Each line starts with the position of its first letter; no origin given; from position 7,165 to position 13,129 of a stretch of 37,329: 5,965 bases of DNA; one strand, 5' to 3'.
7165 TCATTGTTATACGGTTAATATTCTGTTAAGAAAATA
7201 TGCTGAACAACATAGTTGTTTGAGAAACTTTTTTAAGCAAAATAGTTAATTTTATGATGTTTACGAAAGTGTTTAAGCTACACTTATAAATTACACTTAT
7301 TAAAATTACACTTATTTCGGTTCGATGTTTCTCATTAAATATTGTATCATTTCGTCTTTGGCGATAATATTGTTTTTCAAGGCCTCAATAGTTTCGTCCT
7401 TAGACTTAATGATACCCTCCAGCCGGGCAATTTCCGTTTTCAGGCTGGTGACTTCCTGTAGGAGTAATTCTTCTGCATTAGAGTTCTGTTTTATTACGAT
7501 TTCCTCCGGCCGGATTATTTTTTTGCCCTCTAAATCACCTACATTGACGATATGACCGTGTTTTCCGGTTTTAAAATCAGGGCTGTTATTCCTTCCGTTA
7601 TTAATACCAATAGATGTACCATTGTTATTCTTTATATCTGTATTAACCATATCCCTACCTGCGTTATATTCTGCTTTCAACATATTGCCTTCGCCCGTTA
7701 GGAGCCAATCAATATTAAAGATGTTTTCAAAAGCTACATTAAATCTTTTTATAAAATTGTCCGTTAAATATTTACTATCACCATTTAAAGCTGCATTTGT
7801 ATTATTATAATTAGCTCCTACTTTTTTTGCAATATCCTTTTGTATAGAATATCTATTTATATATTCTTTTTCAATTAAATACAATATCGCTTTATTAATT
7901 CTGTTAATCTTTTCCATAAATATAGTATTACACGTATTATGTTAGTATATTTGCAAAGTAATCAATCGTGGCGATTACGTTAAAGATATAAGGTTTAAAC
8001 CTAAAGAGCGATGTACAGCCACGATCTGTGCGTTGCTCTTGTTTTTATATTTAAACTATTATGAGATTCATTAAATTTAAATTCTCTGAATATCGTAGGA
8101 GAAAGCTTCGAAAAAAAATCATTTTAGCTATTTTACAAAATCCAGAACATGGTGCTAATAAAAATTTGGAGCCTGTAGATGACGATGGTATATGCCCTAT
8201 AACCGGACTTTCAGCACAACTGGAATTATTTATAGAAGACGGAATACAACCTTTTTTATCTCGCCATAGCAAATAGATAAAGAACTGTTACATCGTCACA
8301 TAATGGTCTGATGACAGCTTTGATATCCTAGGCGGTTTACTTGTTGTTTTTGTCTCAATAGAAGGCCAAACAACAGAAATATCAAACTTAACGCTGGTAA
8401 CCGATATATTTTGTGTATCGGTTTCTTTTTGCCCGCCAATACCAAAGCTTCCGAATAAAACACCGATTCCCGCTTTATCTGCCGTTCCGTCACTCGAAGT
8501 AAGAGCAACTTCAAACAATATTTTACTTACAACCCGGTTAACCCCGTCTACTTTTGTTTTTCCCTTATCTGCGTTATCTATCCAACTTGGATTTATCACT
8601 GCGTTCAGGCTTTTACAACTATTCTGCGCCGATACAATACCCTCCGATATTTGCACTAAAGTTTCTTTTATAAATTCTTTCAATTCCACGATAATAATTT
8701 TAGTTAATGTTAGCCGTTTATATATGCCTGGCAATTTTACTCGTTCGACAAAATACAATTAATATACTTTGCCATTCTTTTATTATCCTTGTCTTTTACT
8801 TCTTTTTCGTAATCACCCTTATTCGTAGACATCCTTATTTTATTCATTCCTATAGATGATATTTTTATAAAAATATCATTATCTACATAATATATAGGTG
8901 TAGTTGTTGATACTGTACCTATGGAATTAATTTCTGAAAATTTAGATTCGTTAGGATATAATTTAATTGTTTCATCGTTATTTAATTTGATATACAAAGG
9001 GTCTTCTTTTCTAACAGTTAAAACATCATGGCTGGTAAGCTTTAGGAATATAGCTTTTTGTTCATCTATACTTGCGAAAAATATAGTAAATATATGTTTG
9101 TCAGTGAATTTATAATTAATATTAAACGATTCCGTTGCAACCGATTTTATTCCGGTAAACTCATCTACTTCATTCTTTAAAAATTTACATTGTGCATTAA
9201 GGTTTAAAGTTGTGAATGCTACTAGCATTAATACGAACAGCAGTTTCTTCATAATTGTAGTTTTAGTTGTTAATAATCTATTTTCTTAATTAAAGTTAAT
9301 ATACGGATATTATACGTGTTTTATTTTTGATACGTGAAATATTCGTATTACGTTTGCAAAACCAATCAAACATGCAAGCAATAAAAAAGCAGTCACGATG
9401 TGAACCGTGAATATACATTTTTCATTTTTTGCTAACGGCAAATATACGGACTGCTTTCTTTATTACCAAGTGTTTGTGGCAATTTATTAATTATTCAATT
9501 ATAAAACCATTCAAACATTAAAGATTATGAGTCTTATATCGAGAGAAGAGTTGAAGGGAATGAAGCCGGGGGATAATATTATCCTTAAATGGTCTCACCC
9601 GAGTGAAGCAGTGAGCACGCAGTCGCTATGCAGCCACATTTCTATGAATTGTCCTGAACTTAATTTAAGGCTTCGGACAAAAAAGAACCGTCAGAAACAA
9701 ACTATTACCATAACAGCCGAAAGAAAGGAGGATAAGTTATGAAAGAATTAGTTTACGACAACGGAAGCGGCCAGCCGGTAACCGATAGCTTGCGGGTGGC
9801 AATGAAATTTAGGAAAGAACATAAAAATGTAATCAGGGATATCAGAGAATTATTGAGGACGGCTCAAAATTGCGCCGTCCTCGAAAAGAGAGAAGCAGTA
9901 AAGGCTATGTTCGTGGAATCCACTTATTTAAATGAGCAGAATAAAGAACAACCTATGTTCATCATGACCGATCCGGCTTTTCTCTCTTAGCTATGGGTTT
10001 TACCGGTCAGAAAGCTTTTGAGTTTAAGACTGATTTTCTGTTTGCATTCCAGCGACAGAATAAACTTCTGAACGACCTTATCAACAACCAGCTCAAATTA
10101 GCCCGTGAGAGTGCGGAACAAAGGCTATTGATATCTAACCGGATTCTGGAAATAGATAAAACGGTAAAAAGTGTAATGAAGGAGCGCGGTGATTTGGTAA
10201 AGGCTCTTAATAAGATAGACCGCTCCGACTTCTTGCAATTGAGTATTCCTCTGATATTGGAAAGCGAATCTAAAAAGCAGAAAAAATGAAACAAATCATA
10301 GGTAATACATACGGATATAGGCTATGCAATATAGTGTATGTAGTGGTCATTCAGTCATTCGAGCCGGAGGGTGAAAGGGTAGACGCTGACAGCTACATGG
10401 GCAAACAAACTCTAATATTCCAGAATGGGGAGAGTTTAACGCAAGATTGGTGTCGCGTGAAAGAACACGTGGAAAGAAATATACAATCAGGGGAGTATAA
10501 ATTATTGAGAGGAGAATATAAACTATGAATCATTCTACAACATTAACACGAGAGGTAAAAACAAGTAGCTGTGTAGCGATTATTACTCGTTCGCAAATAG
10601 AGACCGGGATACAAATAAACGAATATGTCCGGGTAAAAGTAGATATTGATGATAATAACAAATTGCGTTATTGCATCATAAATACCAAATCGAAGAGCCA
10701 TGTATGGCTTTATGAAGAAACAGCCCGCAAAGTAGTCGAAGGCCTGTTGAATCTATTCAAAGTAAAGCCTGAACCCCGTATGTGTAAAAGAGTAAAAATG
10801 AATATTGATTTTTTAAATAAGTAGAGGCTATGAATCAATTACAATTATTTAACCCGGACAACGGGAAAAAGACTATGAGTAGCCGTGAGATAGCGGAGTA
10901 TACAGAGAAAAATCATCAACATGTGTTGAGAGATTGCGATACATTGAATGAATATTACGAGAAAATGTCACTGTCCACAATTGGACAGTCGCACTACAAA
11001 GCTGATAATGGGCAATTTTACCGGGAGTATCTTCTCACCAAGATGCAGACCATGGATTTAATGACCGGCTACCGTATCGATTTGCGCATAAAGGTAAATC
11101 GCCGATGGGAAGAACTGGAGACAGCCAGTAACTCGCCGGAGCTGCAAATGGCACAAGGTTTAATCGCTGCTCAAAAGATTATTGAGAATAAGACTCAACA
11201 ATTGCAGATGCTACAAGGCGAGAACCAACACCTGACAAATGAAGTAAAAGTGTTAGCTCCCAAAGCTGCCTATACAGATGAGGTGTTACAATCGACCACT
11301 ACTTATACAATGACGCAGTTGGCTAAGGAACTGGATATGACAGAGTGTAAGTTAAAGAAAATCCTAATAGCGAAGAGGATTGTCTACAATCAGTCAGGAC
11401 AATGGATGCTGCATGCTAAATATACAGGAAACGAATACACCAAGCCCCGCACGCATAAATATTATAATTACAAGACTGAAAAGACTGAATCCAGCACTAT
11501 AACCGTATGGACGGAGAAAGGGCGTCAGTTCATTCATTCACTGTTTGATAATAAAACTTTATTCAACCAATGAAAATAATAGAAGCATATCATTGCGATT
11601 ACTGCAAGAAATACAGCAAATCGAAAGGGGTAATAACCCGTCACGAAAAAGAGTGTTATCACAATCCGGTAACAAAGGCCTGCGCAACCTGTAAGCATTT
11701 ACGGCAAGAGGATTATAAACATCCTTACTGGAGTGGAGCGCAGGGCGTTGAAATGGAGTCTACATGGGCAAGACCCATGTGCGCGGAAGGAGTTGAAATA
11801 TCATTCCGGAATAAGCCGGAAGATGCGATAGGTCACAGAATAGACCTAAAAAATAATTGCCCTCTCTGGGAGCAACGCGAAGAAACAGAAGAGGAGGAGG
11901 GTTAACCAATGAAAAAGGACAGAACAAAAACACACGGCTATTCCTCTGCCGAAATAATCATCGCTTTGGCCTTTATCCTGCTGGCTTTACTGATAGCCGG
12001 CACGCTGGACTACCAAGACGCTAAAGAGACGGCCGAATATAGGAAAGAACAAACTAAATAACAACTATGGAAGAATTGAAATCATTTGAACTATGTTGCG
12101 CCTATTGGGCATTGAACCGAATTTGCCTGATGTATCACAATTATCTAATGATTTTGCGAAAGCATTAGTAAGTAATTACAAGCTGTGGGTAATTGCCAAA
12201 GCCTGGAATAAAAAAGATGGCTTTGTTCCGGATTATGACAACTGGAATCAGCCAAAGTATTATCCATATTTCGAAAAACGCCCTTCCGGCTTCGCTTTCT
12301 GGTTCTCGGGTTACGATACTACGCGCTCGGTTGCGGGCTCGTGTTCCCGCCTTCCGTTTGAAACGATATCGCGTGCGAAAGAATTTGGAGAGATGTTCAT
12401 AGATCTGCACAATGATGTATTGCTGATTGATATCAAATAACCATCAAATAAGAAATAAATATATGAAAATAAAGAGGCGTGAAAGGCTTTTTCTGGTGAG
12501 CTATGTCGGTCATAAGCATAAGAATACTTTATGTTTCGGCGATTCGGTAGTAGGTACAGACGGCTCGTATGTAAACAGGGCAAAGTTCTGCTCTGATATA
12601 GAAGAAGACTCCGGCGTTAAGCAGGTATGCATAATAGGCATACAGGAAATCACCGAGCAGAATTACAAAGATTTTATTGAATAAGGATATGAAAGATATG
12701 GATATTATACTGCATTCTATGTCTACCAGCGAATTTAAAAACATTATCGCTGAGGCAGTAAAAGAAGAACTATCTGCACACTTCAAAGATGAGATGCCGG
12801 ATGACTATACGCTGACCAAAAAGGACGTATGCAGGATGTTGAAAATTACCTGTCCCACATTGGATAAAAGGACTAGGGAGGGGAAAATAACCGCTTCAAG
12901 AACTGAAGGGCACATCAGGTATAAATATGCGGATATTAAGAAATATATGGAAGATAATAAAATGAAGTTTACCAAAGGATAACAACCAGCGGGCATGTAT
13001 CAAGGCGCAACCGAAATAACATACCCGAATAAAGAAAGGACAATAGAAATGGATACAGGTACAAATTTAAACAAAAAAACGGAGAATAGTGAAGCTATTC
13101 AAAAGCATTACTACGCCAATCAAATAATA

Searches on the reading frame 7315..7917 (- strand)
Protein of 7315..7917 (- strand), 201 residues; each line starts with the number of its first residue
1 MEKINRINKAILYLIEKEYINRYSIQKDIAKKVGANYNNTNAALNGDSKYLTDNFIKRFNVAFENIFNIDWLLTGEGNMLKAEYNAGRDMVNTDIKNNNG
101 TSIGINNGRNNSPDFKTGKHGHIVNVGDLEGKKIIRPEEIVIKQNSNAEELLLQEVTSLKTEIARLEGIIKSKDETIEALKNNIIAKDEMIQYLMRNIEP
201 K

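Call 46: search_protein_families(library=pfam, proteins=[window:7315-7917:-], max_evalue=0.01)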
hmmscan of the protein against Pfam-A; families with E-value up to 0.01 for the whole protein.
window:7315-7917:- (201 aa): 1 family
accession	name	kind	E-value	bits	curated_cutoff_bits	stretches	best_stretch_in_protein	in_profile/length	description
PF17749.6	MIP-T3_C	-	0.0015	19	25.8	1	152-198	108-154/154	Microtubule-binding protein MIP-T3 C-terminal region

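Call 47: search_protein_families(library=phrogs, proteins=[window:7315-7917:-], max_evalue=0.001)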
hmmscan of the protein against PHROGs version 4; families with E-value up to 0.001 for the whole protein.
window:7315-7917:- (201 aa): 1 family
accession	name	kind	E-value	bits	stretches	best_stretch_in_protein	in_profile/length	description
phrog_9710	-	unknown function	0.00049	21.1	0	3-83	10-86/95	-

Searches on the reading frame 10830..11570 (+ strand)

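Call 48: search_protein_families(library=pfam, proteins=[window:10830-11570:+], max_evalue=0.001)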
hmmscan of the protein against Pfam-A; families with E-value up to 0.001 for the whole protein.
window:10830-11570:+ (247 aa): 2 families
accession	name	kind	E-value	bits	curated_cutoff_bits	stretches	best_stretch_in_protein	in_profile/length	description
PF03374.19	ANT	-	6.7e-25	88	25.3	1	137-241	2-107/108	Phage antirepressor protein KilAC domain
PF09669.15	Phage_pRha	-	1.1e-14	55.1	29.9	1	16-97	1-90/91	Phage regulatory protein Rha (Phage_pRha)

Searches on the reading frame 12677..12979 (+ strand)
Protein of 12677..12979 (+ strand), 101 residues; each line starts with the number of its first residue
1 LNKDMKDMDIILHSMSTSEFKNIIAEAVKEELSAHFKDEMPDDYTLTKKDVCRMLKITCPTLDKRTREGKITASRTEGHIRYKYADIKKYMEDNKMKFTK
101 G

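Call 75: search_protein_families(library=pfam, proteins=[window:12677-12979:+], max_evalue=0.01)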
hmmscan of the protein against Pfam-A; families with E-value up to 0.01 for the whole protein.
window:12677-12979:+ (101 aa): 1 family
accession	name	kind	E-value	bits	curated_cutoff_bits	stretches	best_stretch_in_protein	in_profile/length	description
PF12728.13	HTH_17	-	3.3e-07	30.9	27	1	46-94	2-50/51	Helix-turn-helix domain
